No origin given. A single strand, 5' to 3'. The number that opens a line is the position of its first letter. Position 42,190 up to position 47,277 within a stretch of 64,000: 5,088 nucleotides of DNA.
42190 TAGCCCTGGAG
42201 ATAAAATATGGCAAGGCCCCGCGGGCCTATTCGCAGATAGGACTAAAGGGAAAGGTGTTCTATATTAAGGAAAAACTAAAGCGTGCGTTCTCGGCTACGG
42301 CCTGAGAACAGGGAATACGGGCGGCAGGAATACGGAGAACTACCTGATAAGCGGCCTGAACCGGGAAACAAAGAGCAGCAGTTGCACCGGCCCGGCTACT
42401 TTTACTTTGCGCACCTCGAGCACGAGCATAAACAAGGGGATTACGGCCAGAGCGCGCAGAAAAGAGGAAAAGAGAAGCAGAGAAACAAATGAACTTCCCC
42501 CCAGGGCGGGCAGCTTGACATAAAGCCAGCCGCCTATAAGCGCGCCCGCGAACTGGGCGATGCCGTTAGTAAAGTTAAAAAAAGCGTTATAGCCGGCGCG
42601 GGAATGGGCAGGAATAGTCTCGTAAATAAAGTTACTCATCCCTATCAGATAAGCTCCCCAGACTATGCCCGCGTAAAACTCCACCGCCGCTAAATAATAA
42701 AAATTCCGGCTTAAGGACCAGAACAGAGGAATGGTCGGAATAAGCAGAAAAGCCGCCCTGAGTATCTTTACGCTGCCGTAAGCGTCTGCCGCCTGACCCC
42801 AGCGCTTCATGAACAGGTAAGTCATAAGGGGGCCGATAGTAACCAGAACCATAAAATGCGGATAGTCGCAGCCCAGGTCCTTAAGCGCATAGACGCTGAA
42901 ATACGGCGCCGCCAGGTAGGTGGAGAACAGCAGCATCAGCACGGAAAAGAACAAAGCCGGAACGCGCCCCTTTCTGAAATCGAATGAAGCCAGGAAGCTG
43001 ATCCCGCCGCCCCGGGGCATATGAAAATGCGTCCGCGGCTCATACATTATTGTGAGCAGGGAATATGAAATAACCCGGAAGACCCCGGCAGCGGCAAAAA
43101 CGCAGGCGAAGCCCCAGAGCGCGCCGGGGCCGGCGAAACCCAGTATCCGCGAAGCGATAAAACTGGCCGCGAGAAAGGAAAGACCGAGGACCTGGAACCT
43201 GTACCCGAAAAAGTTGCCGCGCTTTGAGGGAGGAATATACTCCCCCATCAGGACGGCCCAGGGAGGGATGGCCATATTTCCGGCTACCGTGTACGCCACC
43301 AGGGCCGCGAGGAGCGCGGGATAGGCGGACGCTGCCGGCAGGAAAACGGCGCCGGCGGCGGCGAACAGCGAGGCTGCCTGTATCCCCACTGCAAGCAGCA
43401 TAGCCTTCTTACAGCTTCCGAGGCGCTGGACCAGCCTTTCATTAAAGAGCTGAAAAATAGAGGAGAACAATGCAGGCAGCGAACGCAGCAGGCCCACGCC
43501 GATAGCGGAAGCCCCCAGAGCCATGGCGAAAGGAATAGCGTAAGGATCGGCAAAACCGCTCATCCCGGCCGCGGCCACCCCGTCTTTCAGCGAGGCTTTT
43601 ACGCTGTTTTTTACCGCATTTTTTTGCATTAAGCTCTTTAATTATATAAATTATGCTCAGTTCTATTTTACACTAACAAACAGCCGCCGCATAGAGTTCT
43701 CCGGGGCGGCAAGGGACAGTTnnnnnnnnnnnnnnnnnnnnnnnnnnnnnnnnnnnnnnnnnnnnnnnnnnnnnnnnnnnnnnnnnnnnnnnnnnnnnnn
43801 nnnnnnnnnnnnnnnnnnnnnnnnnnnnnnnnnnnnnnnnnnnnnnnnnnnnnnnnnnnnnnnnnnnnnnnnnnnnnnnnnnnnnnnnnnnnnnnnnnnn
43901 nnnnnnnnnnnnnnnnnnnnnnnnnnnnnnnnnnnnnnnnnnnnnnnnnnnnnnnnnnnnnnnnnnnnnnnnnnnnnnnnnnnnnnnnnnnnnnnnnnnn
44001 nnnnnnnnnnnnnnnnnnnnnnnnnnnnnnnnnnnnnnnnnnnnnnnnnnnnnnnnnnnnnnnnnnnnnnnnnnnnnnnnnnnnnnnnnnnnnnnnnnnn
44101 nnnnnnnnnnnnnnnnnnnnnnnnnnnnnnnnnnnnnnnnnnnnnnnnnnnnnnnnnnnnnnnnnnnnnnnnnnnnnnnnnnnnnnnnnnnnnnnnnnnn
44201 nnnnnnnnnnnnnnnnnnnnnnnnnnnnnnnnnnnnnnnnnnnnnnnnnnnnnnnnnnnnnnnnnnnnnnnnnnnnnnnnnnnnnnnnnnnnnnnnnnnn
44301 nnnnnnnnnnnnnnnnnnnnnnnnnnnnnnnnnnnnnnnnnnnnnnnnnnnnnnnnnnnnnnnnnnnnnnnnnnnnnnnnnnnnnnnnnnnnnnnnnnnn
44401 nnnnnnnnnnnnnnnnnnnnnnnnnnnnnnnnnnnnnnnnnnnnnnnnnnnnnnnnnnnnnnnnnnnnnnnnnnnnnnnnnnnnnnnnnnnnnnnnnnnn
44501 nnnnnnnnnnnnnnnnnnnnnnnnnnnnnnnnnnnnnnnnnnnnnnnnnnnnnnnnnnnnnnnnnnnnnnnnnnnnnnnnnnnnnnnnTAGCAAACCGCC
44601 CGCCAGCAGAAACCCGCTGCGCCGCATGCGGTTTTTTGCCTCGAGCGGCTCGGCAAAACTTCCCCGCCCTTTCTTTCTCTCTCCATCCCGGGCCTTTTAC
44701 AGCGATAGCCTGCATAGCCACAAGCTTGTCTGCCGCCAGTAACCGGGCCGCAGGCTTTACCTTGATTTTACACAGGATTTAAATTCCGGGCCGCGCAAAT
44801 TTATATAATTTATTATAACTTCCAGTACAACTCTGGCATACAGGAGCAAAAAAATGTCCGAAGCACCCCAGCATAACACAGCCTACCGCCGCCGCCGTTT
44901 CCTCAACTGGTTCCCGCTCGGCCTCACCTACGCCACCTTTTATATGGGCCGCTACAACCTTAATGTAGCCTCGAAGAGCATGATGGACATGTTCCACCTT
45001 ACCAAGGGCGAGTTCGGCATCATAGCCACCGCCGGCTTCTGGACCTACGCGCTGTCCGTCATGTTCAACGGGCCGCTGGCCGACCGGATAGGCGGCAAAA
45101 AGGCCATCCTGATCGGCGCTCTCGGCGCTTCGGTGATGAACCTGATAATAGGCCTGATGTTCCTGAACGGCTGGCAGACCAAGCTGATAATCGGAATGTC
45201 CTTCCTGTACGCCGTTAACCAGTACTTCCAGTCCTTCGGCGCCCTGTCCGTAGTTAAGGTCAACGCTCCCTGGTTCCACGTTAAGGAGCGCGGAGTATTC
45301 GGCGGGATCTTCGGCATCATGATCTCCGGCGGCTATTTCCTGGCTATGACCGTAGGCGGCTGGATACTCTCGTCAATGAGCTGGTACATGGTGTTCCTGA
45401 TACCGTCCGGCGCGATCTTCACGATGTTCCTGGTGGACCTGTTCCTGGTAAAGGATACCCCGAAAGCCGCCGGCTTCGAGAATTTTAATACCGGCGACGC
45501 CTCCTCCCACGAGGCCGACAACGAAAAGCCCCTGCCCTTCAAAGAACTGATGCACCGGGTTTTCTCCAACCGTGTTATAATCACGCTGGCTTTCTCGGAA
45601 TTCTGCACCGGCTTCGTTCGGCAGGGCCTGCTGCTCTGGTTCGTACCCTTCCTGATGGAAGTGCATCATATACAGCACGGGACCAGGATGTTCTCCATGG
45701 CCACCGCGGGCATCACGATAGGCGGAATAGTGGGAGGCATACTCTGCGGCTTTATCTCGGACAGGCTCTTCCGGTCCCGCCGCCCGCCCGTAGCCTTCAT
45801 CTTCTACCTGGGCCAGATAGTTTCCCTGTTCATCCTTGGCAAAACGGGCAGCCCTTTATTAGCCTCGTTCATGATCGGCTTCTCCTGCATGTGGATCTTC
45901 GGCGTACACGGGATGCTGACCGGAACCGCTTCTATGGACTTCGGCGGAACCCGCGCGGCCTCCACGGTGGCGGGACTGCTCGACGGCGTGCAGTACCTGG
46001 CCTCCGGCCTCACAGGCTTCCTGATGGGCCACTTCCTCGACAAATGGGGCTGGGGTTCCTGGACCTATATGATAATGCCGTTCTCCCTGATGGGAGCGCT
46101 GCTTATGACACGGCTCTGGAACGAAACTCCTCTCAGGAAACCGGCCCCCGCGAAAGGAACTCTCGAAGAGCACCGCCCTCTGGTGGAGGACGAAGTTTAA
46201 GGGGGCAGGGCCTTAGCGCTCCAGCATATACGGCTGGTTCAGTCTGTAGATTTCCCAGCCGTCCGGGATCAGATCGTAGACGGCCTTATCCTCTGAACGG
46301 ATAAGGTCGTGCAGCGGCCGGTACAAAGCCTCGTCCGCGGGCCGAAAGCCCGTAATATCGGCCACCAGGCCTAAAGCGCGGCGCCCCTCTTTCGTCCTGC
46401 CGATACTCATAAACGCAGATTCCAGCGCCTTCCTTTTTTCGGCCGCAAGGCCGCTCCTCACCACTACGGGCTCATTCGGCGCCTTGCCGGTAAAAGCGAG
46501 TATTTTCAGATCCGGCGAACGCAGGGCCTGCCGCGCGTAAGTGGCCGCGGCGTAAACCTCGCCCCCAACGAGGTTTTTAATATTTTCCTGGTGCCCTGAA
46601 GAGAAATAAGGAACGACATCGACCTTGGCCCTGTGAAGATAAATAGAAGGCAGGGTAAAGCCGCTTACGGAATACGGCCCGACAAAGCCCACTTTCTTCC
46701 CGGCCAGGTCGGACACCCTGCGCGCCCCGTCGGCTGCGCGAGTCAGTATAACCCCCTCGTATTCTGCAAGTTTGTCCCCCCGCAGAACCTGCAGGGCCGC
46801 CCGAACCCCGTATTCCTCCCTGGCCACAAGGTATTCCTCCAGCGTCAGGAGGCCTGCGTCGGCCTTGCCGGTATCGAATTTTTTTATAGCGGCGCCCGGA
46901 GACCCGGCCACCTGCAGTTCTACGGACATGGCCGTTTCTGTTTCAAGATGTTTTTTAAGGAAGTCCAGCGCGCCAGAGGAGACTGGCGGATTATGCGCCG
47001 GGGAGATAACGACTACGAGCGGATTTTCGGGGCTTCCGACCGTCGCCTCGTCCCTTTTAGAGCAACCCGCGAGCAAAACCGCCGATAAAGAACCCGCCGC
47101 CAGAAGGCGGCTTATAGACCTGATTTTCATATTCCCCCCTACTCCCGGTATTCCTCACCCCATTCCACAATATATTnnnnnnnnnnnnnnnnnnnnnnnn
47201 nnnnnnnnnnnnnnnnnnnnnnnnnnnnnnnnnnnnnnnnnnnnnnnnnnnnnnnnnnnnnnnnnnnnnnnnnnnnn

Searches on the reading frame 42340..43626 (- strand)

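Call 21: search_protein_families(library=ncbifam, proteins=[window:42340-43626:-], max_evalue=0.00001)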
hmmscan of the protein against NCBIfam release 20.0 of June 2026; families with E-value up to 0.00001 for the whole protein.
window:42340-43626:- (428 aa): 1 family
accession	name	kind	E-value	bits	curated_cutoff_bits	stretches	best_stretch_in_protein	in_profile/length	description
NF038077.1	MFS_export_MxcK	equivalog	1.5e-06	27.5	525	1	36-300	40-289/405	myxochelin export MFS transporter MxcK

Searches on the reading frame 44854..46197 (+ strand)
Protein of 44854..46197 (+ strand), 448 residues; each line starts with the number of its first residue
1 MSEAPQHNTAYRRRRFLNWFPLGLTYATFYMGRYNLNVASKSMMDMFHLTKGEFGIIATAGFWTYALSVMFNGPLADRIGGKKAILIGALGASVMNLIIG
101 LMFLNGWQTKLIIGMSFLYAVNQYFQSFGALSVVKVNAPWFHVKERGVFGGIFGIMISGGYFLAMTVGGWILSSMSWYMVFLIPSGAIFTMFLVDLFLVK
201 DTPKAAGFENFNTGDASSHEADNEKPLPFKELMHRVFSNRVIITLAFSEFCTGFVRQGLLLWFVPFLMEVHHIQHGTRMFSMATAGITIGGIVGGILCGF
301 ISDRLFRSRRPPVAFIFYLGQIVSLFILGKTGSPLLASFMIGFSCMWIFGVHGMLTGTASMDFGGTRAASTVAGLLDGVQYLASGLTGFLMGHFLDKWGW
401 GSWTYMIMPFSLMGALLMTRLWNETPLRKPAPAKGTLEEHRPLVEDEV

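Call 46: search_protein_families(library=pfam, proteins=[window:44854-46197:+], max_evalue=0.000001)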
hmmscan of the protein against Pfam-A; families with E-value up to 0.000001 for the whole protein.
window:44854-46197:+ (448 aa): 1 family
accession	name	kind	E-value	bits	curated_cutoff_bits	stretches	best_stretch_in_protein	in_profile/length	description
PF07690.21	MFS_1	-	3.4e-39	135.2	33.4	1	23-386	2-345/347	Major Facilitator Superfamily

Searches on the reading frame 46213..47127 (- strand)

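Call 46: search_protein_families(library=pfam, proteins=[window:46213-47127:-], max_evalue=0.000001)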
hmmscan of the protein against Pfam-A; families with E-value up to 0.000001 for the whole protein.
window:46213-47127:- (304 aa): 1 family
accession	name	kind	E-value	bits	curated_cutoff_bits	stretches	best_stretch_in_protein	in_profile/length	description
PF12974.12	Phosphonate-bd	-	1.5e-40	139.6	27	1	41-269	3-242/242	ABC transporter, phosphonate, periplasmic substrate-binding protein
